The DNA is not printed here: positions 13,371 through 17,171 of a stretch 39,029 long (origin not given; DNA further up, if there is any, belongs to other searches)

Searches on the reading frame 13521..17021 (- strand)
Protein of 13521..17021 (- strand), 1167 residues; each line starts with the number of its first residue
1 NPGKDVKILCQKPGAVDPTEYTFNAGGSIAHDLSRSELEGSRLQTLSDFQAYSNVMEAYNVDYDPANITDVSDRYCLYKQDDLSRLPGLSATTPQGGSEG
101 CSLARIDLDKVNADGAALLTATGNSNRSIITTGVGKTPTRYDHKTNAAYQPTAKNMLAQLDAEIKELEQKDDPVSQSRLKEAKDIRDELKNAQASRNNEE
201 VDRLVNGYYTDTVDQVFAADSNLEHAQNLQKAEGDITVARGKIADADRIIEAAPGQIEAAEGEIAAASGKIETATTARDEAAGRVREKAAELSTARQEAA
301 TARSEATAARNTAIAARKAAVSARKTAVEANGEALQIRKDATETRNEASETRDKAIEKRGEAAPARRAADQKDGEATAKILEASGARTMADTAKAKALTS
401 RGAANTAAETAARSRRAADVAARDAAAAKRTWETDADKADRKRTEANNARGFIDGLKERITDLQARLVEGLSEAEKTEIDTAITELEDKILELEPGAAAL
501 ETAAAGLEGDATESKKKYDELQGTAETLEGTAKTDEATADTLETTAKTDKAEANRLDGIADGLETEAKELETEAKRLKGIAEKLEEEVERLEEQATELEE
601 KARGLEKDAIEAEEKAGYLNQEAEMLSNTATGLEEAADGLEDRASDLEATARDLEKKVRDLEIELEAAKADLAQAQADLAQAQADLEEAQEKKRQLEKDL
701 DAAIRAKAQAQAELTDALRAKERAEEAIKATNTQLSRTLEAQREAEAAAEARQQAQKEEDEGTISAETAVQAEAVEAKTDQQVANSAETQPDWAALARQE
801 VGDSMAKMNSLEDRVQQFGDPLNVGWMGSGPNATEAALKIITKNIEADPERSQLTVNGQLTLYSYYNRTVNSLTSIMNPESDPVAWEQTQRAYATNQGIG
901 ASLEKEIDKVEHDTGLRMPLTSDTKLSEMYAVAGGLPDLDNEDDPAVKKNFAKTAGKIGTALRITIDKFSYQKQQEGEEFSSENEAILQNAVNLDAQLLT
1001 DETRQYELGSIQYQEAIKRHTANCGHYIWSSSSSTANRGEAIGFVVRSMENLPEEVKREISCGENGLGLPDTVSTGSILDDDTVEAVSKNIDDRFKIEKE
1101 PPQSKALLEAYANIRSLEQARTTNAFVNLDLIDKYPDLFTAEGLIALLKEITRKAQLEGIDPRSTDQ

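Call 51: search_protein_families(library=pfam, proteins=[window:13521-17021:-], max_evalue=1)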
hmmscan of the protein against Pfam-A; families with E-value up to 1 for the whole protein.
window:13521-17021:- (1167 aa): 4 families
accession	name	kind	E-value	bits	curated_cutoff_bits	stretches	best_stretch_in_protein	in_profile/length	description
PF15294.11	Leu_zip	-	0.00051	20.1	28.2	1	526-688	90-244/275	Leucine zipper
PF08391.16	Ly49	-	0.18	12.7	31.5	0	961-1039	24-102/119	Ly49-like protein, N-terminal region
PF00957.27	Synaptobrevin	-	0.26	11.5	26.4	0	585-614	30-59/89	Synaptobrevin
PF15466.11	DUF4635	-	0.35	10.9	27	0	646-672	101-127/134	Domain of unknown function (DUF4635)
